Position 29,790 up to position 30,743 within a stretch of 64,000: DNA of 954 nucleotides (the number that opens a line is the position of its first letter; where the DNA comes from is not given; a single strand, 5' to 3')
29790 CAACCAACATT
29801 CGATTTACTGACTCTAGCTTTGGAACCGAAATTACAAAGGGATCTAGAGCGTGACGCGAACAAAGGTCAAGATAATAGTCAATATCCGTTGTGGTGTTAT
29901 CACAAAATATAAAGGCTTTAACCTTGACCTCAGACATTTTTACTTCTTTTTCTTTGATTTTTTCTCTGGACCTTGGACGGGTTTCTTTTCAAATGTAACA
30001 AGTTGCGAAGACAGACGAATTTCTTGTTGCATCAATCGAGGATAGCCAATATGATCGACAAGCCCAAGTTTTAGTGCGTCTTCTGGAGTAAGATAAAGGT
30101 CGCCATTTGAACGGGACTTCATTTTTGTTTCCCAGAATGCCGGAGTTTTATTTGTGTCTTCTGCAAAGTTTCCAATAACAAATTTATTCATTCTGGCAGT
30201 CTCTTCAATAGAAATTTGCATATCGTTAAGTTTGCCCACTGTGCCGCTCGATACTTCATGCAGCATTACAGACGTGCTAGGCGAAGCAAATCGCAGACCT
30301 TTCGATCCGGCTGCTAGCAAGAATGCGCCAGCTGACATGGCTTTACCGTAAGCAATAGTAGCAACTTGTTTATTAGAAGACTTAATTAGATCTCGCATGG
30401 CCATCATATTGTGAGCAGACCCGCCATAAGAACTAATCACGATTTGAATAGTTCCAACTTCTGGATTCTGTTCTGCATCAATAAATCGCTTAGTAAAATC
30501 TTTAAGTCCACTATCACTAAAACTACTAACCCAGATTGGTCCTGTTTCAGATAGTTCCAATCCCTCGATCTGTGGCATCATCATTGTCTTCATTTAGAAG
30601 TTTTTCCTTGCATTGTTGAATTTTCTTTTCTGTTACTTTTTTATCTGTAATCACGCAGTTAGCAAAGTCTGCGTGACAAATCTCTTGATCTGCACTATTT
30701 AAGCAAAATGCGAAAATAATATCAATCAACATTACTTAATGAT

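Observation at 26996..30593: Two divergent ClpP-like protease genes outside the structural module, with no ClpX/ClpA partner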

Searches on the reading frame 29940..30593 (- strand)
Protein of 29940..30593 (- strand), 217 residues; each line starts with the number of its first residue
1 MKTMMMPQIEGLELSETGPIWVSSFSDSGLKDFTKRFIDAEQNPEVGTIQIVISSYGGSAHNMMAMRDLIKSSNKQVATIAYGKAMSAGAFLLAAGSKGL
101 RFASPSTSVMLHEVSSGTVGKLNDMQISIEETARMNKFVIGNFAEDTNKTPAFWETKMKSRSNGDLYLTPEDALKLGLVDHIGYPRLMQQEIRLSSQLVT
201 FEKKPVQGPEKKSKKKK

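Call 3: search_protein_families(library=pfam, proteins=[window:29940-30593:-], max_evalue=0.01)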
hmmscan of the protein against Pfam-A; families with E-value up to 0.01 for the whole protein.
window:29940-30593:- (217 aa): 2 families
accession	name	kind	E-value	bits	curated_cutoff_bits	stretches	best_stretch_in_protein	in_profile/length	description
PF00574.28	CLP_protease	-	7.1e-30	104.7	20.2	1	34-183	34-179/182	Clp protease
PF25145.1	NfeD1b_N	-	3.7e-07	30.4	40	1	25-92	10-77/189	NfeD1b, N-terminal domain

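Call 4: search_protein_families(library=phrogs, proteins=[window:29940-30593:-], max_evalue=0.001)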
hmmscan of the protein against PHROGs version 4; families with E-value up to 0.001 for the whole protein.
window:29940-30593:- (217 aa): 10 families
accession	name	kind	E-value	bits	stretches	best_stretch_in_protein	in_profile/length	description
phrog_94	-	head and packaging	1.8e-26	94.8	1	42-206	114-272/622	head maturation protease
phrog_2976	-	head and packaging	1.4e-16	62.2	1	38-186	42-185/394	head maturation protease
phrog_1827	-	other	8.3e-14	52.4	1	32-144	38-148/202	ATP-dependent protease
phrog_53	-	head and packaging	4.7e-12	46.8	1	17-98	89-171/583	head maturation protease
phrog_1684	-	head and packaging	4.4e-10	40.5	1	48-191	74-211/284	head maturation protease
phrog_5410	-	other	7.4e-10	39.5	1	40-129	49-136/323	ATP-dependent protease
phrog_133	-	head and packaging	8.1e-09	35.6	1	44-205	46-200/668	head maturation protease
phrog_26628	-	head and packaging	1.4e-06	28.9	1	33-130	53-149/290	head maturation protease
phrog_23753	-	head and packaging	3.3e-06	27.9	1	47-186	42-175/298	head maturation protease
phrog_3348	-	unknown function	2.7e-05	24.7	1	45-206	66-221/386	-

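Call 7: search_dna_similar(query=window:29940-30593:-, collection=phages, mode=protein, max_rows=30)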
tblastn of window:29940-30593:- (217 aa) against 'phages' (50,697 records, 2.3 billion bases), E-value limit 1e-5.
Records with a match: 196; places in all: 204; records where one place covers at least 80% of the query: 10.
Best place of each record, by identity: <60% 196.
By first word of the organism name: Bacillus 40; Escherichia 34; Bacteriophage 19; Vibrio 15; Prevotella 15; Klebsiella 10; Erwinia 8; Salmonella 8; uncultured 6; Listeria 6; and 15 more.
By host as written in the record: - 35; Prevotella sp. 15; Bacillus anthracis Sterne 10; Escherichia coli 10; Bacillus anthracis 7; Bacillus cereus 7; Listeria monocytogenes 6; Klebsiella pneumoniae 5; and 65 more.
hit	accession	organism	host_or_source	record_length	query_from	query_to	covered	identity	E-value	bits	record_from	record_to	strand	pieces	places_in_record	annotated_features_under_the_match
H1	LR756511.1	uncultured phage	metagenomic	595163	20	187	77%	33.3%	1e-25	109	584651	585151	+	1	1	record has no annotation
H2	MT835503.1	Bacteriophage sp.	human fecal samples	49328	14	186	80%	32.0%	8e-16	81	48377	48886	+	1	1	record has no annotation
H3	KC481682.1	Bacillus phage vB_BanS-Tsamsa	Bacillus anthracis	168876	17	203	86%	28.5%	3e-13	73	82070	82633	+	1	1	hypothetical protein | DNA ligase, ATP-dependent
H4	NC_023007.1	Bacillus phage vB_BanS-Tsamsa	Bacillus anthracis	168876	17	203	86%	28.5%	3e-13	73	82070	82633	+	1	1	head maturation protease | ATP-dependent DNA ligase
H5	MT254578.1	Bacillus phage Izhevsk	Bacillus cereus VKM B-370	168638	17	203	86%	28.5%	6e-13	73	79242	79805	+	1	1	Clp protease | DNA ligase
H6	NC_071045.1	Bacillus phage Izhevsk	Bacillus cereus VKM B-370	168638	17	203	86%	28.5%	6e-13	73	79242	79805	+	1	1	head maturation protease | DNA ligase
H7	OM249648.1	Vibrio phage phiKT1024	Vibrio sp.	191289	43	183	65%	37.5%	2e-15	80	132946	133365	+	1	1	putative ATP-dependent endopeptidase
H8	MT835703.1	Bacteriophage sp.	human fecal samples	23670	37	182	67%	35.6%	4e-16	82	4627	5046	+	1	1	record has no annotation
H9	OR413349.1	Vibrio phage pv27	Vibrio parahaemolyticus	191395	43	183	65%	36.8%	5e-15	79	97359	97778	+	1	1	head maturation protease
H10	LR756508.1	uncultured phage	metagenomic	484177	20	199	83%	28.7%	1e-10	66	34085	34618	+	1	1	record has no annotation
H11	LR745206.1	uncultured phage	metagenomic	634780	20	182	75%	31.7%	2e-13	74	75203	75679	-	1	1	record has no annotation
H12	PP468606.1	Staphylococcus phage SpP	Staphylococcus saprophyticus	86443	42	182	65%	36.6%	5e-13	73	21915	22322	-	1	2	putative ATP dependent Clp protease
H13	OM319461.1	Vibrio phage C-ZP2022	Vibrio parahaemolyticus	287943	20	182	75%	31.6%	1e-13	75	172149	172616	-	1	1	ATP-dependent Clp proteolytic subunit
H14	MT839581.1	Bacteriophage sp.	human fecal samples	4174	49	182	62%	38.4%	3e-16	82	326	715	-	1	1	record has no annotation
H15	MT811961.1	Vibrio phage vB_pir03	Vibrio harveyi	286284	20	182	75%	31.5%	2e-13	74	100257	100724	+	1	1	ATP-dependent Clp proteolytic subunit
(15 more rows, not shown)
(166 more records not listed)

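Call 11: search_solved_structures(query=window:29940-30593:-, max_evalue=0.001, show_alignments=3)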
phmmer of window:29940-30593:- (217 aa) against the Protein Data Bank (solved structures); distinct sequences matched with E-value up to 0.001: 108 (the best 60 are shown).
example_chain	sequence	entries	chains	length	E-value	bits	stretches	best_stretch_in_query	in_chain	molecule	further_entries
3q7h_A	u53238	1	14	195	2e-20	76.7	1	37-182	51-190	ATP-dependent Clp protease proteolytic subunit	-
7eko_B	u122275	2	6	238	7.1e-17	65.1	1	48-196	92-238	ATP-dependent Clp protease proteolytic subunit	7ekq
4emm_V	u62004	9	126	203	1.1e-16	64.5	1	44-186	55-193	ATP-dependent Clp protease proteolytic subunit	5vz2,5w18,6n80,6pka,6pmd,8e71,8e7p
9irp_A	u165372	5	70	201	1.2e-16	64.4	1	44-186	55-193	ATP-dependent Clp protease proteolytic subunit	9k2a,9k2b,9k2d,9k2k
5c90_A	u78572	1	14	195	1.2e-16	64.4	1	44-186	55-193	ATP-dependent Clp protease proteolytic subunit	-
6l3x_A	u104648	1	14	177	1.2e-16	64.4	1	44-186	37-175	ATP-dependent Clp protease proteolytic subunit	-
3qwd_A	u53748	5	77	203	1.3e-16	64.3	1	44-186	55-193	ATP-dependent Clp protease proteolytic subunit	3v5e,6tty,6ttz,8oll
4mxi_A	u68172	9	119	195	1.6e-16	64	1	44-186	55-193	ATP-dependent Clp protease proteolytic subunit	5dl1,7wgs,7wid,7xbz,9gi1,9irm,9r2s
6dkf_B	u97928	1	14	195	1.6e-16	64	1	44-186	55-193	ATP-dependent Clp protease proteolytic subunit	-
8r03_A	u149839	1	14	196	1.6e-16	63.9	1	44-186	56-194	ATP-dependent Clp protease proteolytic subunit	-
9jop_H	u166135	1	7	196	1.6e-16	63.9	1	44-186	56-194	ATP-dependent Clp protease proteolytic subunit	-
3st9_A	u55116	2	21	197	1.7e-16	63.9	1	44-186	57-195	ATP-dependent Clp protease proteolytic subunit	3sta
6l40_E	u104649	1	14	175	1.7e-16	63.9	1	44-185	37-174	ATP-dependent Clp protease proteolytic subunit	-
6pbu_A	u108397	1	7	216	1.8e-16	63.8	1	46-182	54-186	ATP-dependent Clp protease proteolytic subunit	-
8ef8_A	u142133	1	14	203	2e-16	63.6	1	45-186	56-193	ATP-dependent Clp protease proteolytic subunit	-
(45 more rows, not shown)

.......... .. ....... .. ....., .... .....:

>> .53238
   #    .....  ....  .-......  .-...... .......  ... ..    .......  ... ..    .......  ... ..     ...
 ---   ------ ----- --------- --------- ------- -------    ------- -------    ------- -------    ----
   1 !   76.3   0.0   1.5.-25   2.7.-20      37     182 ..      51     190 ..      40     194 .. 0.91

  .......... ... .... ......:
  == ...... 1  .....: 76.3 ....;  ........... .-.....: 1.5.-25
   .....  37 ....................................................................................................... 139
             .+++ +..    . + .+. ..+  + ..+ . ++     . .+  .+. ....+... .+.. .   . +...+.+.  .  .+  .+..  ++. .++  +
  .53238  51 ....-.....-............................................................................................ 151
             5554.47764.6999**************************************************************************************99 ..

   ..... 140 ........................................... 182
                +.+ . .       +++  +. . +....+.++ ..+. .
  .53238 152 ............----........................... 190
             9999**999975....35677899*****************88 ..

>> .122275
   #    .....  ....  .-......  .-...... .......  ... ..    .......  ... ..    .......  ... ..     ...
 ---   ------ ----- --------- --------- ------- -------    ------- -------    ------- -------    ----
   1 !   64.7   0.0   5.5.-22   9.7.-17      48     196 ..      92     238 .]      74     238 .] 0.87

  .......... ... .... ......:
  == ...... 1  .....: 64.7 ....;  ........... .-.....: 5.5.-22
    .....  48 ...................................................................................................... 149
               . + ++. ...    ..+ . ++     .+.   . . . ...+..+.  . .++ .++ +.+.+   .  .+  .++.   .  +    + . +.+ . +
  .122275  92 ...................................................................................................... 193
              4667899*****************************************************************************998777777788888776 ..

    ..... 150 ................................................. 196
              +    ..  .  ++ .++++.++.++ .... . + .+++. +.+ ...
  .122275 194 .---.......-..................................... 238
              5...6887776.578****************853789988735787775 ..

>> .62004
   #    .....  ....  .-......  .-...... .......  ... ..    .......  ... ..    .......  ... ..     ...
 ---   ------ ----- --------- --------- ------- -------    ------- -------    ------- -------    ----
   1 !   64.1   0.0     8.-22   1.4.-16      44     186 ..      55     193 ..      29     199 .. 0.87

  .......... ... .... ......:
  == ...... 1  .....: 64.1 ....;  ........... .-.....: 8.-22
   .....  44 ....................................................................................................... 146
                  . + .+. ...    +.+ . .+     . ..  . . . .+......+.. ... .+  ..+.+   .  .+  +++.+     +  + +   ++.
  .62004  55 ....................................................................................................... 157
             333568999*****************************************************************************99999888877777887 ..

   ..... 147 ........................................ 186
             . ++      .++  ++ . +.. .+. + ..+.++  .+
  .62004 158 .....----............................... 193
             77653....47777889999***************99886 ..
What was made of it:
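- The S. aureus segment agrees with the PDB alignment printed in call 11.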

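Call 14: find_encoding_contigs(protein=window:29940-30593:-, flank=10000, max_places=6)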
Protein window:29940-30593:- (217 aa): no gene with exactly this product is on record in the collection.

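Call 15: find_homologous_proteins(query=window:29940-30593:-, max_evalue=0.00001)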
Query window:29940-30593:- (217 aa): 42 proteins with E <= 0.00001 among 272 candidates.
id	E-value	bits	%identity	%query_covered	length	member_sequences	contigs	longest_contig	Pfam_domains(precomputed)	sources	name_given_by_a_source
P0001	1.2e-133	461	100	98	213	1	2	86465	PF00574.29,PF25145.2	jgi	-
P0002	1.4e-84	301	70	92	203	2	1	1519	PF00574.29,PF25145.2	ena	-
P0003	1.6e-53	199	55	80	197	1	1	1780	PF00574.29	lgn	-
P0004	1.2e-52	197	54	80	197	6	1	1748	PF00574.29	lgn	-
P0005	3.2e-52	195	53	85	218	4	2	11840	PF00574.29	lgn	-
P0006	7.0e-52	194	53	85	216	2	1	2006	PF00574.29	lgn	-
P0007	4.2e-51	192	51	81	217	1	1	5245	PF00574.29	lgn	-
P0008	1.5e-50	190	50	87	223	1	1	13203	PF00574.29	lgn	-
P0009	3.4e-49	185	51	78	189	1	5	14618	PF00574.29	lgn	-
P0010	2.5e-47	179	51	91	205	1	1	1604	PF00574.29,PF25145.2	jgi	jgi:ATP-dependent Clp protease protease subunit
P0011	3.5e-47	179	48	91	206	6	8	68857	PF00574.29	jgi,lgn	jgi:ATP-dependent Clp protease protease subunit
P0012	4.3e-47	178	49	79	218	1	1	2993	PF00574.29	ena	-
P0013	4.1e-43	166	45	91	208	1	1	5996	PF00574.29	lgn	-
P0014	1.0e-42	164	51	77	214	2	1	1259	PF00574.29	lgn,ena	-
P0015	1.8e-41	160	49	90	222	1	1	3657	PF00574.29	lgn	-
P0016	7.1e-41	158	47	77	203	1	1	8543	PF00574.29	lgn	-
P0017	1.2e-40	157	49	76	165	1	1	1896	PF00574.29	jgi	jgi:ATP-dependent Clp protease protease subunit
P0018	3.0e-40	156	50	77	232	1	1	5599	PF00574.29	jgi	jgi:ATP-dependent Clp endopeptidase proteolytic subunit ClpP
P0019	7.8e-40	155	49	77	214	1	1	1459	PF00574.29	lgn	-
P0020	8.0e-40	155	49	77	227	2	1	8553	PF00574.29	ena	-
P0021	7.1e-39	152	43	91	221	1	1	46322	PF00574.29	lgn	-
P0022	3.0e-37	146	46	79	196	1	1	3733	PF00574.29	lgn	-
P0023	5.5e-36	142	44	78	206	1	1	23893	PF00574.29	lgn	-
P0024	2.4e-35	140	39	91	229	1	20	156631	PF00574.29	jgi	jgi:ATP-dependent Clp protease, protease subunit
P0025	5.0e-35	139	43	86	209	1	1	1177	PF00574.29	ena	-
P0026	5.6e-35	139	44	82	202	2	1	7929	PF00574.29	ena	-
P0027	7.9e-33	132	41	93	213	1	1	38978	PF00574.29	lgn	-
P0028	2.2e-26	111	36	80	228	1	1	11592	PF00574.29,PF25145.2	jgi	jgi:ATP-dependent Clp protease protease subunit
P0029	1.9e-25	108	38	68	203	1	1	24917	PF00574.29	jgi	-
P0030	3.2e-25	107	35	85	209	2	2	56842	PF00574.29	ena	-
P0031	3.6e-25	107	41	63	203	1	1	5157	PF00574.29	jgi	jgi:ATP-dependent protease ClpP protease subunit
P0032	3.0e-23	101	35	75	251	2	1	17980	PF00574.29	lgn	-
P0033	7.8e-22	96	36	76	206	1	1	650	PF00574.29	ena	-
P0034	2.0e-21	95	40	65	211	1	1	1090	PF00574.29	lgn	-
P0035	3.7e-20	91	38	69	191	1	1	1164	PF00574.29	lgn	-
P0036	6.6e-20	90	34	81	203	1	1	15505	PF00574.29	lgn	-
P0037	1.0e-19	89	38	80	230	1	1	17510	PF00574.29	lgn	-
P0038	9.7e-18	83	33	84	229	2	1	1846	PF00574.29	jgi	-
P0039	7.5e-15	73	38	65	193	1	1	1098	PF00574.29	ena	-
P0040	3.5e-14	71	34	77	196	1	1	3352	PF00574.29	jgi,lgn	jgi:ATP-dependent Clp protease protease subunit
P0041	1.2e-13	69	35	73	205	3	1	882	PF00574.29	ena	-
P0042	1.2e-10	60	29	58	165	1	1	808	PF00574.29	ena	-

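Call 16: find_encoding_contigs(protein=P0001, flank=10000, max_places=4)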
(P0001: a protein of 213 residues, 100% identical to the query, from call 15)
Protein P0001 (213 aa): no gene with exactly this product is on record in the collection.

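Call 17: find_encoding_contigs(protein=P0011, flank=10000, max_places=4)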
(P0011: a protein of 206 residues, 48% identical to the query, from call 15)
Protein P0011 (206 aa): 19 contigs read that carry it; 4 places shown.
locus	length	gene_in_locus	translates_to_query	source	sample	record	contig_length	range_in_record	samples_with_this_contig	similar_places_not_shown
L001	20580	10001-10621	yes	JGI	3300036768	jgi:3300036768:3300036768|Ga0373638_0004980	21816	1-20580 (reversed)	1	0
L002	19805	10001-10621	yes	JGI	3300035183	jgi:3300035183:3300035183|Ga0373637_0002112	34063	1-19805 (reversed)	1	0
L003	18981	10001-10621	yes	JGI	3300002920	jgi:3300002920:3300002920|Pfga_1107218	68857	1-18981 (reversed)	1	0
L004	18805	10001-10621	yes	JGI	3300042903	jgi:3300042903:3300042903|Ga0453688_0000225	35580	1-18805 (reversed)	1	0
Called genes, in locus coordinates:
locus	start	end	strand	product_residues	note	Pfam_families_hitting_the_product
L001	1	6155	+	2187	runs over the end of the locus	-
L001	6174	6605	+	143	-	-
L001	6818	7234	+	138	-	-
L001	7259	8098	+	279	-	-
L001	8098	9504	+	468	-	-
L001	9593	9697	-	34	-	-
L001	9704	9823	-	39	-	-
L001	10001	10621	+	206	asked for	PF00574:CLP_protease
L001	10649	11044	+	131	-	-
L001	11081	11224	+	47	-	-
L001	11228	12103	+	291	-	-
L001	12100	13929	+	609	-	PF00454:PI3_PI4_kinase (weak)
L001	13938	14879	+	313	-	-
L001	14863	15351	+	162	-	-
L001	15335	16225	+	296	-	-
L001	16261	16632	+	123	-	-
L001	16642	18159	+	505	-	PF23780:S-AdoMet_lyase (weak)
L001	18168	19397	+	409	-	PF18182:mCpol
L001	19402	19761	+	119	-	-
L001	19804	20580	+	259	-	?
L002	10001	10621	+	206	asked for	PF00574:CLP_protease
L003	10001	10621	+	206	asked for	PF00574:CLP_protease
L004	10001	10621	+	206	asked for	PF00574:CLP_protease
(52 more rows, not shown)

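Call 18: find_encoding_contigs(protein=P0024, flank=10000, max_places=3)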
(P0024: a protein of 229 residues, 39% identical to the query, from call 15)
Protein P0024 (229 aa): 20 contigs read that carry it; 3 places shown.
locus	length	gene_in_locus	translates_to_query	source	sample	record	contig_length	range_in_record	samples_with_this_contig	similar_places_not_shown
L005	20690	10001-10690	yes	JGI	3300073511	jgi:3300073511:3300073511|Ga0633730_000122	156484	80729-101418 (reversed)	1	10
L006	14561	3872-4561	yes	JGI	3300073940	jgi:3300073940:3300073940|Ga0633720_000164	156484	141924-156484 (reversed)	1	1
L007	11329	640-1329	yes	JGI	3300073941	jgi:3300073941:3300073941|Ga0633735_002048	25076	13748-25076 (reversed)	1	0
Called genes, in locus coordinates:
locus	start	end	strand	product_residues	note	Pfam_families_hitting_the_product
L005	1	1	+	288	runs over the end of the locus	-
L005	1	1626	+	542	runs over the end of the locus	PF00454:PI3_PI4_kinase (faint)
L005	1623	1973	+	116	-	-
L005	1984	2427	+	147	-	-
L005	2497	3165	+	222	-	-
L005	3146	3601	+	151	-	-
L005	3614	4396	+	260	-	-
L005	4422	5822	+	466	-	-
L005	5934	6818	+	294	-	-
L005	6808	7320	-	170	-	-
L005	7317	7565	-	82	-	-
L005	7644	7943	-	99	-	-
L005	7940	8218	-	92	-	-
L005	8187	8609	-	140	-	-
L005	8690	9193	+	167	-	-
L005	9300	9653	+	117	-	-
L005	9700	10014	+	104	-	-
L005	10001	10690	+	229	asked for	PF00574:CLP_protease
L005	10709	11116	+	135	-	-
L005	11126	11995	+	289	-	-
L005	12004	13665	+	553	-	PF00454:PI3_PI4_kinase (weak)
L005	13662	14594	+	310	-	-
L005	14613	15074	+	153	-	-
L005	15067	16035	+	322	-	-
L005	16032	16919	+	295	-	-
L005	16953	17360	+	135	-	-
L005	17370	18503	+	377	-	-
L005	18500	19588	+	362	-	-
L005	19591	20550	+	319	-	-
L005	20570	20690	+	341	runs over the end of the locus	-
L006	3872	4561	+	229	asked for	PF00574:CLP_protease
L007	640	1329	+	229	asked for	PF00574:CLP_protease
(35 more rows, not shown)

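Call 22: find_related_loci(query=window:29940-30593:-, collection=viral_contigs, flank=10000)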
Query window:29940-30593:- (217 aa) in viral_contigs; peptide patterns used: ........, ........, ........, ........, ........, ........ (x = any residue, [..] = any of these).
55 stretches matched a pattern, but none encodes a relative of the query by tblastn (E <= 1e-3).
